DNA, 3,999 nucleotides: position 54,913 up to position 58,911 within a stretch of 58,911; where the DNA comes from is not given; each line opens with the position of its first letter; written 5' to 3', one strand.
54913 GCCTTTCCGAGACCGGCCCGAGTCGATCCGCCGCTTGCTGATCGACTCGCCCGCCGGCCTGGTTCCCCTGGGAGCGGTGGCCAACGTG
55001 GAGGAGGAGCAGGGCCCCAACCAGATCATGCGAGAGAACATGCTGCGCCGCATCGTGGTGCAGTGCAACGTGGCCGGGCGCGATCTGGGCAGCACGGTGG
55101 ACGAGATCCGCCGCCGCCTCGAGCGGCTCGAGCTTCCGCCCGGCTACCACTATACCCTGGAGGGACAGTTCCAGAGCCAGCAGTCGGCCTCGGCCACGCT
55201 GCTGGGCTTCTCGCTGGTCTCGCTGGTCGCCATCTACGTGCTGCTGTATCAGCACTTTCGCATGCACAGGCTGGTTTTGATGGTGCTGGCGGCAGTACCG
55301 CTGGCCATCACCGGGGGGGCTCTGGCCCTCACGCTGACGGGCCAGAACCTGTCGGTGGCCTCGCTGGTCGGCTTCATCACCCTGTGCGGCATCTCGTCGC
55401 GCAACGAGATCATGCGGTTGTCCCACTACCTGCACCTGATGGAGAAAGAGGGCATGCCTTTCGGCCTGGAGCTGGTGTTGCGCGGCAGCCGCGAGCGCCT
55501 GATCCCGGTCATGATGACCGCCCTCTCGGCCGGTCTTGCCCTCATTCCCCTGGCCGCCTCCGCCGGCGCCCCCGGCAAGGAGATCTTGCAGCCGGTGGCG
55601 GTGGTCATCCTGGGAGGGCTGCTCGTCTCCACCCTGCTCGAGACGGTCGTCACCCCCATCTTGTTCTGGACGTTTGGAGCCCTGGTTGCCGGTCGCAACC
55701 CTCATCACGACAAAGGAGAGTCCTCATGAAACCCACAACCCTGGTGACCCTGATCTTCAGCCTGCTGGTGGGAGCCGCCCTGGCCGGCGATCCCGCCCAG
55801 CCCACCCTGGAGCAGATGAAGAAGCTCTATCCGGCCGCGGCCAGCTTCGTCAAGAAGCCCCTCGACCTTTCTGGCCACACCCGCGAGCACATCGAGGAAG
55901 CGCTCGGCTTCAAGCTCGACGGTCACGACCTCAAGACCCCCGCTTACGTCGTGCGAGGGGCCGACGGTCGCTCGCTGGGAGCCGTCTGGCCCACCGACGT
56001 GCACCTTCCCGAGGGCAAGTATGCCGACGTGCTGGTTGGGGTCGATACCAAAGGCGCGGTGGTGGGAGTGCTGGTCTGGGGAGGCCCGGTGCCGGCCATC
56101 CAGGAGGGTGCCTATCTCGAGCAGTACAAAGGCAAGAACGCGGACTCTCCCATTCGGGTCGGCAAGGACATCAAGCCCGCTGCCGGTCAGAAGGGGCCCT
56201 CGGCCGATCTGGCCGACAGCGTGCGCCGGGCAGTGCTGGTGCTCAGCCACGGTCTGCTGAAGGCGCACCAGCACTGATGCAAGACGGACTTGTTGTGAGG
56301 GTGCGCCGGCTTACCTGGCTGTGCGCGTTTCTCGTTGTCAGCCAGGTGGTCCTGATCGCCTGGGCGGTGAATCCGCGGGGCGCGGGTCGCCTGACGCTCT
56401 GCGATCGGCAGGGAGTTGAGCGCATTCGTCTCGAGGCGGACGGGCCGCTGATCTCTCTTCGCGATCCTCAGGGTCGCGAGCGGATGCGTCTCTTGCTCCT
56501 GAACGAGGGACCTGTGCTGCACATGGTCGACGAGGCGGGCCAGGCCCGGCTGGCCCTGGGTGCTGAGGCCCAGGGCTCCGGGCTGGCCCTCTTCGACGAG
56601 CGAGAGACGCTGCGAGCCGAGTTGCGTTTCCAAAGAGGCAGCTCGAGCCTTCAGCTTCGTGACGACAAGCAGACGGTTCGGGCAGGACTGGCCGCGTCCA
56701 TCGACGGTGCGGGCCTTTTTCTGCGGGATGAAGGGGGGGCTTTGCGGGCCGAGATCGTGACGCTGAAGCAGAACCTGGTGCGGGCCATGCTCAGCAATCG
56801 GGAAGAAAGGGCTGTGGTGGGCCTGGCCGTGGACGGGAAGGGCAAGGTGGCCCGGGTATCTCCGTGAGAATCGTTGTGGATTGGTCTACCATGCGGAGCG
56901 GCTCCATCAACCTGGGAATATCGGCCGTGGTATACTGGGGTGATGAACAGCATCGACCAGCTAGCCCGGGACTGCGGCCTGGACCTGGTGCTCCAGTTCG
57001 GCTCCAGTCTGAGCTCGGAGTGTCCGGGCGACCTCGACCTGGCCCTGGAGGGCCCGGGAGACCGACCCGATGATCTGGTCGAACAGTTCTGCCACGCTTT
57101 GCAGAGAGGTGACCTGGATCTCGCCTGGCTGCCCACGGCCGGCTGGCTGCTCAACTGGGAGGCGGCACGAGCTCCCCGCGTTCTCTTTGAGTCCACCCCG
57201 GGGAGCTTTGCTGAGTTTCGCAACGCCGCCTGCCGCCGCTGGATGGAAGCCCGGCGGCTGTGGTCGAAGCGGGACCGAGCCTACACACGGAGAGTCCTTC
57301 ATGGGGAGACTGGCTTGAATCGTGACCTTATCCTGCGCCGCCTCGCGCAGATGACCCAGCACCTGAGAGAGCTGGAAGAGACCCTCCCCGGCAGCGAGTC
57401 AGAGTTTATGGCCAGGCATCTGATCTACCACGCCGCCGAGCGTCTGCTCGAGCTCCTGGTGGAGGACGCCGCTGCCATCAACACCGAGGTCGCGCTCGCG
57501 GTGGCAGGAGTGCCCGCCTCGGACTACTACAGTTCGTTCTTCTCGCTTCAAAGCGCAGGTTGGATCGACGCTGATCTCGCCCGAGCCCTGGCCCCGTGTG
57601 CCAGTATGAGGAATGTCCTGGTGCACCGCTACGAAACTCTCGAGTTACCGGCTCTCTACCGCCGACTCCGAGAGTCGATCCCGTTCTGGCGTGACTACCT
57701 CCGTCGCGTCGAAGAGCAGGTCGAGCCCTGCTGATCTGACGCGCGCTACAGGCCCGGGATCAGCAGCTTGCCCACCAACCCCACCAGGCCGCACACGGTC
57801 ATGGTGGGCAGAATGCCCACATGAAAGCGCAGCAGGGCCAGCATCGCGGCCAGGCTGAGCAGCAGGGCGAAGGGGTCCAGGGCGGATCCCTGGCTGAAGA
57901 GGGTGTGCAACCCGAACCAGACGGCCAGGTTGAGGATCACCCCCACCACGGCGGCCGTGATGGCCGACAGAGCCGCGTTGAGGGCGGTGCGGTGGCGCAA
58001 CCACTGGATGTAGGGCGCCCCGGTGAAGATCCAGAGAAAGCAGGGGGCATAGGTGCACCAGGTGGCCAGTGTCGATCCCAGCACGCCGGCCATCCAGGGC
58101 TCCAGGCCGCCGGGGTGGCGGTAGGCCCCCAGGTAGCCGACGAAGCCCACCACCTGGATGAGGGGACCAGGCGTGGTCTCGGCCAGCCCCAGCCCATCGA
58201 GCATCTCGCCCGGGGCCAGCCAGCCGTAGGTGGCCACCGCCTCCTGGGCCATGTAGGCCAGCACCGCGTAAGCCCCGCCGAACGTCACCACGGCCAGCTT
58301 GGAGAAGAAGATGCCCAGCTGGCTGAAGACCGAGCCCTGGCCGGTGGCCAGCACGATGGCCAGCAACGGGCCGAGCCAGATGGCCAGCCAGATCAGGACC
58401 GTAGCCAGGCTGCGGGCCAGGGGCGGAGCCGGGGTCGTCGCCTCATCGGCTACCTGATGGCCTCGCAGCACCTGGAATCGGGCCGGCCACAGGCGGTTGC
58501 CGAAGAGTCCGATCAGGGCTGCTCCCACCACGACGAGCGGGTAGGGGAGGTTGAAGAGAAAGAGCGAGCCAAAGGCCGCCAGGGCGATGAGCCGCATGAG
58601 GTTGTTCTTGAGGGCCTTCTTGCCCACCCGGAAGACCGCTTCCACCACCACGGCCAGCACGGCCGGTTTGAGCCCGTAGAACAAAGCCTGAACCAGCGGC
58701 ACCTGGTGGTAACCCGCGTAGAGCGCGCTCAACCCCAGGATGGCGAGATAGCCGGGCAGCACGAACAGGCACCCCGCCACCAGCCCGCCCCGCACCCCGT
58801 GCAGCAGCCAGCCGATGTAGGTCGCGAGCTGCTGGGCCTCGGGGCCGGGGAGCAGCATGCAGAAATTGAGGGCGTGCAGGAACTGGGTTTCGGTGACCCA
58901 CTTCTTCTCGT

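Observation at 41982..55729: Two divergent heavy-metal RND efflux operons, each led by a tiny metal-ligand-rich secreted protein and sharing a 10-bp perfect inverted repeat; the membrane fusion proteins carry extra metal-binding domains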

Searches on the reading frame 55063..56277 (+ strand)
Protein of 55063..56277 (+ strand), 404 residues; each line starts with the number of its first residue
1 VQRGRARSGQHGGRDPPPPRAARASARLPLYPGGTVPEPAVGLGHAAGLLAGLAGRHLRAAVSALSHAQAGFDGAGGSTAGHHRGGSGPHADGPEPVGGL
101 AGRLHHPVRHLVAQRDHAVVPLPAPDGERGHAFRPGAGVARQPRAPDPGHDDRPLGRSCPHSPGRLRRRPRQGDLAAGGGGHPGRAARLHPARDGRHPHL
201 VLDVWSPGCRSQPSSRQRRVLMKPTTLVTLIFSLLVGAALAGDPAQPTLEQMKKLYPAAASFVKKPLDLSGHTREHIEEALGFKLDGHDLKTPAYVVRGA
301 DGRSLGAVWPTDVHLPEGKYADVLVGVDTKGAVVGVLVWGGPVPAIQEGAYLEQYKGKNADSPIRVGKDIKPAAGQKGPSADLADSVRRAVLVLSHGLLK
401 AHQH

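Call 50: search_protein_families(library=pfam, proteins=[window:55063-56277:+], max_evalue=0.001)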
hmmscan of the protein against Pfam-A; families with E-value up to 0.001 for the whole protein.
window:55063-56277:+ (404 aa): 0 families

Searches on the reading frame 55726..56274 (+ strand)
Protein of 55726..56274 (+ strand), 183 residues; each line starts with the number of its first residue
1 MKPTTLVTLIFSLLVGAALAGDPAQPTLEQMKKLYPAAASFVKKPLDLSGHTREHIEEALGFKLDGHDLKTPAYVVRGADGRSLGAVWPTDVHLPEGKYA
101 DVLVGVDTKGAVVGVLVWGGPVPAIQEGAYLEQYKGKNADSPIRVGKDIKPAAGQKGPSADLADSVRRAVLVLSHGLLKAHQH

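Call 68: search_protein_families(library=pfam, proteins=[window:55726-56274:+], max_evalue=10)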
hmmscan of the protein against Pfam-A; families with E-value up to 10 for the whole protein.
seq(183 aa): 2 families
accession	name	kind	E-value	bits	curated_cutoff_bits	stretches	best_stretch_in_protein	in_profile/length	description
PF21965.2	SAMP2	-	0.15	13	27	1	94-124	17-48/63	Small archaeal modifier protein 2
PF21123.3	Dna2_Rift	-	0.17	12.5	27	1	107-142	5-40/98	Dna2 Rift barrel domain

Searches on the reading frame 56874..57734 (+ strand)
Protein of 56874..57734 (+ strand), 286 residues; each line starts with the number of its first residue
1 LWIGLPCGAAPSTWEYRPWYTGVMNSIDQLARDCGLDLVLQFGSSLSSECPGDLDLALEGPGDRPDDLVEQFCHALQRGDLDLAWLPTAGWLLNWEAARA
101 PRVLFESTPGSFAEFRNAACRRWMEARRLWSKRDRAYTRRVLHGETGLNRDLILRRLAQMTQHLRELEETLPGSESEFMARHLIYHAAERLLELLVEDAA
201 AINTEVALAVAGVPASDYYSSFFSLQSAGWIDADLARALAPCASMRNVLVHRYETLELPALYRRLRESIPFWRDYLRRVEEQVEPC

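Call 50: search_protein_families(library=pfam, proteins=[window:56874-57734:+], max_evalue=0.001)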
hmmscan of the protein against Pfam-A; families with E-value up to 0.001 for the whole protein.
window:56874-57734:+ (286 aa): 1 family
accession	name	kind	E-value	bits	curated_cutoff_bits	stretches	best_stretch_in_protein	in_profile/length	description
PF01934.22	HepT-like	-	9.6e-18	64.5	23.5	1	160-278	1-119/120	Ribonuclease HepT-like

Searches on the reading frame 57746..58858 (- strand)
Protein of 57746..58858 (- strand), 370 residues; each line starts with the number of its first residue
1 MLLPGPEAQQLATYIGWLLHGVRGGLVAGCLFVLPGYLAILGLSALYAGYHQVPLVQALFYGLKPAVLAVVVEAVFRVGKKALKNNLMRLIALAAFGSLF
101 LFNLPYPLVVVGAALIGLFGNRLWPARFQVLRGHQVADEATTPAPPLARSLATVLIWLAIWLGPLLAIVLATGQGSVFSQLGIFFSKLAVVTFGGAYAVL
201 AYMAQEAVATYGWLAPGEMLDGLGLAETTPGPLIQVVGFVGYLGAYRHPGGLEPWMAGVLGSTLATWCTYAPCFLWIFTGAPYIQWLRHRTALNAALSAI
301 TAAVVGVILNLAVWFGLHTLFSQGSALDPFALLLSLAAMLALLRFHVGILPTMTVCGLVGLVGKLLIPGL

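Call 50: search_protein_families(library=pfam, proteins=[window:57746-58858:-], max_evalue=0.001)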
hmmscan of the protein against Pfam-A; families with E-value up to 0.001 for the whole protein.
window:57746-58858:- (370 aa): 1 family
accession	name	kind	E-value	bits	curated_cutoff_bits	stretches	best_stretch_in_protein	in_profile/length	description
PF02417.20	Chromate_transp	-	3.7e-61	206.4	28.6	2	180-361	2-166/166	Chromate transporter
